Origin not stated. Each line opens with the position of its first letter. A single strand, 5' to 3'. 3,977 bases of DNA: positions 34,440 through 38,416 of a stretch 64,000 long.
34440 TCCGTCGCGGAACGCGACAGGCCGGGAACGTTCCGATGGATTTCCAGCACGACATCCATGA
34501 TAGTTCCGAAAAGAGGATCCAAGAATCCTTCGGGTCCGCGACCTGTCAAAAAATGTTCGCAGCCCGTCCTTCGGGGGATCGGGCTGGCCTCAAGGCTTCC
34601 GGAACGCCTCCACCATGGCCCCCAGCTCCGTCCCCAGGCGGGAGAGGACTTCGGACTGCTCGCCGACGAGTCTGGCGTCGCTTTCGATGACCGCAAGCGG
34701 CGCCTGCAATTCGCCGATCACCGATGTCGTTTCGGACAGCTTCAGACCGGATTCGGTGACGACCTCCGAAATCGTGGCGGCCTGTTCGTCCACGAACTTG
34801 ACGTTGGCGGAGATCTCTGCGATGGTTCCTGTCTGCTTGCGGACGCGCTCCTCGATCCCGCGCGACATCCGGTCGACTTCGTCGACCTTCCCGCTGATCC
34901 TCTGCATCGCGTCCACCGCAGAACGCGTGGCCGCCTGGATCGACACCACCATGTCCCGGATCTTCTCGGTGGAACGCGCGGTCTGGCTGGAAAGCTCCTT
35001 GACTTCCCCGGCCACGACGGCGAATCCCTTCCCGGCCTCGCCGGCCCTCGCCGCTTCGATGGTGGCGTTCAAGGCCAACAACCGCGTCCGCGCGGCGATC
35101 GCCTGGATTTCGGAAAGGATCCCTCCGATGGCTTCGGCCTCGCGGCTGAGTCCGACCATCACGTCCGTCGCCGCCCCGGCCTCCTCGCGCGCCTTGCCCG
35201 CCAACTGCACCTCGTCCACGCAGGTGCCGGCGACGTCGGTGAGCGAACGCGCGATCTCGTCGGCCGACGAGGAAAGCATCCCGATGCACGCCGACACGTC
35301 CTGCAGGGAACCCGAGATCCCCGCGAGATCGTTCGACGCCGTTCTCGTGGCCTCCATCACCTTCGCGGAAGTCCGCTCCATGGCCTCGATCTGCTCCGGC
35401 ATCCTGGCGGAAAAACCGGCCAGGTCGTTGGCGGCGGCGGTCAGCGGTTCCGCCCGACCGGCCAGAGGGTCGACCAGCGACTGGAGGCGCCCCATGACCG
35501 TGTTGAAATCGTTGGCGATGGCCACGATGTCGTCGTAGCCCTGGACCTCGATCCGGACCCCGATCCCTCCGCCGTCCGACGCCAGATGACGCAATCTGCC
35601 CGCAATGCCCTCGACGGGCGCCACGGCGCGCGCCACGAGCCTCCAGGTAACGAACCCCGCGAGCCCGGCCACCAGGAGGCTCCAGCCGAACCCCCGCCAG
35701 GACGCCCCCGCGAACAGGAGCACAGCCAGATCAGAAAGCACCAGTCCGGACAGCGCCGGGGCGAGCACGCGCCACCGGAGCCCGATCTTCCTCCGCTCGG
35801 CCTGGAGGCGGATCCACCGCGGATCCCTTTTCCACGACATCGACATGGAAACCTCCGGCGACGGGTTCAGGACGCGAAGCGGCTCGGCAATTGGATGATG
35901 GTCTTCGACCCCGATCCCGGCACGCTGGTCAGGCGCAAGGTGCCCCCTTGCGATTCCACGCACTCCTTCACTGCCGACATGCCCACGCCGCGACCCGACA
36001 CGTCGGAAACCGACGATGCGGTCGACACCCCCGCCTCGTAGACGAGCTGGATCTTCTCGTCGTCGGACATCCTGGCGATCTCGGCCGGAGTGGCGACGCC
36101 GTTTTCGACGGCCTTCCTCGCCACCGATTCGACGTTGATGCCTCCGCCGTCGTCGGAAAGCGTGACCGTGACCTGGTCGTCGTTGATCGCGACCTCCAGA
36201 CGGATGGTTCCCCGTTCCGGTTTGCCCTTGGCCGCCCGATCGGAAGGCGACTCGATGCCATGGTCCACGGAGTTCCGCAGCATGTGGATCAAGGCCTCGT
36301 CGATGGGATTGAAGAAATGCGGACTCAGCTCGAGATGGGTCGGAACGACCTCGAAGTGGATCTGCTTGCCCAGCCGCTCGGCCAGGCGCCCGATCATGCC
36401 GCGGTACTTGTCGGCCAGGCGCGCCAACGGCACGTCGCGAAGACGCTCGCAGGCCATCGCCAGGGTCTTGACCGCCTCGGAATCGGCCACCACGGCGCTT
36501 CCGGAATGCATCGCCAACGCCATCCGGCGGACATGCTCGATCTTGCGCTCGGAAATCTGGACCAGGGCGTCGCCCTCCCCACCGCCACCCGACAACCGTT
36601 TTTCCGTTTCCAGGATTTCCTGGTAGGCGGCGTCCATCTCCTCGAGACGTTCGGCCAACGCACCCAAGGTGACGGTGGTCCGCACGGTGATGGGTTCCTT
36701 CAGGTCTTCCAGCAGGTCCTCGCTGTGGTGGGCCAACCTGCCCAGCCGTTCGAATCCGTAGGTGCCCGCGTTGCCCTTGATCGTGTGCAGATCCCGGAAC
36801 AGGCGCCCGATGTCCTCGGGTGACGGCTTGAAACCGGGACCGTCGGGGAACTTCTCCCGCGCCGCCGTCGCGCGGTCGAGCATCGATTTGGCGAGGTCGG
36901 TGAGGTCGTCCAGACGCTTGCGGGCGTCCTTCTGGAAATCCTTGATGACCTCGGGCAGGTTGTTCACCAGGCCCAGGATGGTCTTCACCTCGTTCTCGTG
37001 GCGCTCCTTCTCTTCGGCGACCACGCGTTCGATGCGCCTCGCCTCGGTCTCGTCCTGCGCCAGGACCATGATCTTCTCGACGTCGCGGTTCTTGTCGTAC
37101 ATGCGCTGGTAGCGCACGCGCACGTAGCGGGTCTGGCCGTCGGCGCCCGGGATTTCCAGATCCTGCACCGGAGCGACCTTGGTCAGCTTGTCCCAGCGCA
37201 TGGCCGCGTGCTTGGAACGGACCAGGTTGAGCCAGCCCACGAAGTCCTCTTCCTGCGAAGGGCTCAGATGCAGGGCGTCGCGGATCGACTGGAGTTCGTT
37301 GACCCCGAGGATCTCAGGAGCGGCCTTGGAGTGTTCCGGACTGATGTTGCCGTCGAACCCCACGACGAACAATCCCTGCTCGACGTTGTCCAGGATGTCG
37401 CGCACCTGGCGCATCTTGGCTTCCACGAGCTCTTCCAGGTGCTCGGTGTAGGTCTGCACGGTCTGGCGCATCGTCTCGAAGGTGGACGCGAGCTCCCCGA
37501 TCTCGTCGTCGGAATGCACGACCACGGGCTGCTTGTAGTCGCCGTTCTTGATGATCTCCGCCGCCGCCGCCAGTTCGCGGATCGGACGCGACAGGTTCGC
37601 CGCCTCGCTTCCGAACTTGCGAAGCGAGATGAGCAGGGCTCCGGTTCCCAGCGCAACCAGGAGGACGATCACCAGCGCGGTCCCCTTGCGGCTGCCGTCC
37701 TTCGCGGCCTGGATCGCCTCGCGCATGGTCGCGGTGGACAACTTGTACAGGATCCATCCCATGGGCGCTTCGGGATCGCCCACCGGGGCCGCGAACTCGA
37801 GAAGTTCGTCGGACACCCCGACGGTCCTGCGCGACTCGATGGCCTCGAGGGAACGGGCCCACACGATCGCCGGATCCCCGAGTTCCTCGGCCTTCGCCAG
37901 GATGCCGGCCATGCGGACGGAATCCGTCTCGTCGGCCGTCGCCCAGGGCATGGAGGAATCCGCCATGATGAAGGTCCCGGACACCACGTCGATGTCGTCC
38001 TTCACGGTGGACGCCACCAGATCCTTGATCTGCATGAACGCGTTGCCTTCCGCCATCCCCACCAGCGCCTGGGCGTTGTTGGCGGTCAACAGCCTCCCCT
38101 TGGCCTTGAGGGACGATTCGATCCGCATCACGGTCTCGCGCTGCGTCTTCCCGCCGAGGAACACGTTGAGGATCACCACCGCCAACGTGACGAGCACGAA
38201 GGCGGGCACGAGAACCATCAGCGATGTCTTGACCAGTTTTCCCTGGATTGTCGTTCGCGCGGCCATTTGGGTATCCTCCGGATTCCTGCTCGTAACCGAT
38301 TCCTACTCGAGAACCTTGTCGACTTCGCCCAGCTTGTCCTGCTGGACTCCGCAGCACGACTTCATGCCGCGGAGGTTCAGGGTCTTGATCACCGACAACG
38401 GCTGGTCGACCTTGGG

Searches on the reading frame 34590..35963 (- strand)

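Call 28: search_protein_families(library=pfam, proteins=[window:34590-35963:-], max_evalue=0.0001)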
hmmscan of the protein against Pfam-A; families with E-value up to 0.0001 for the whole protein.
window:34590-35963:- (457 aa): 2 families
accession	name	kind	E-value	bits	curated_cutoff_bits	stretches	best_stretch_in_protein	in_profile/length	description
PF00015.26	MCPsignal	-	6.6e-30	104.6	34.6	1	265-406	21-162/172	Methyl-accepting chemotaxis protein (MCP) signalling domain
PF07889.17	DUF1664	-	3.9e-06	27.4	34.6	0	323-400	38-115/124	Protein of unknown function (DUF1664)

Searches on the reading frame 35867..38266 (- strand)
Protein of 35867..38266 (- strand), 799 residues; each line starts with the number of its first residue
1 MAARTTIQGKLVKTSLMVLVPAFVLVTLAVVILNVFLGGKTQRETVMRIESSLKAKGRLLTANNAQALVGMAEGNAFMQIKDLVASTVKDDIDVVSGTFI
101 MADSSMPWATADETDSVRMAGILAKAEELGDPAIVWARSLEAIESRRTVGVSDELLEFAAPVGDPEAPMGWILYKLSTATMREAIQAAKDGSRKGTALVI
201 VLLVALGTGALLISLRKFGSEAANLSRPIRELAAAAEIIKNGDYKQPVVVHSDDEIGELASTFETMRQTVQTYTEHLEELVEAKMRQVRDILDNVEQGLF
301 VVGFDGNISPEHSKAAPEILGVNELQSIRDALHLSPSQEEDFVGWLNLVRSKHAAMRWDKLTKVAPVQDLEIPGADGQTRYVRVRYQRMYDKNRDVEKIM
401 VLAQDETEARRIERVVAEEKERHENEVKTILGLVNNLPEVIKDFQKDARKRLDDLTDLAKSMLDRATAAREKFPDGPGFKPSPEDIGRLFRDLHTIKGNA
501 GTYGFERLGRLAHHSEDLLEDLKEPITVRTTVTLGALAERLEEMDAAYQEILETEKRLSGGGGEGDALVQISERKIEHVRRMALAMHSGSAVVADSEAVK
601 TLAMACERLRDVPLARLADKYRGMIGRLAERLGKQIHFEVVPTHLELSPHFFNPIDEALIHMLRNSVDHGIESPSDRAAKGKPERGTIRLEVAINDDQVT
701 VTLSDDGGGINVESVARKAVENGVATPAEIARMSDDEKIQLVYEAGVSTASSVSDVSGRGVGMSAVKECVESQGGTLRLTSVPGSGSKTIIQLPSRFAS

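Call 28: search_protein_families(library=pfam, proteins=[window:35867-38266:-], max_evalue=0.0001)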
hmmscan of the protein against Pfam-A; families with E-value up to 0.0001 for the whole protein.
window:35867-38266:- (799 aa): 3 families
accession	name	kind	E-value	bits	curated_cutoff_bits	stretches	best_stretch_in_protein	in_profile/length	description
PF00672.30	HAMP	-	1.5e-16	60.9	25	1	223-271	4-52/53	HAMP domain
PF02518.31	HATPase_c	-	3.1e-15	57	26.4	1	658-795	5-109/111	Histidine kinase-, DNA gyrase B-, and HSP90-like ATPase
PF01627.28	Hpt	-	3.5e-12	46.8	24.6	1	439-543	1-80/84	Hpt domain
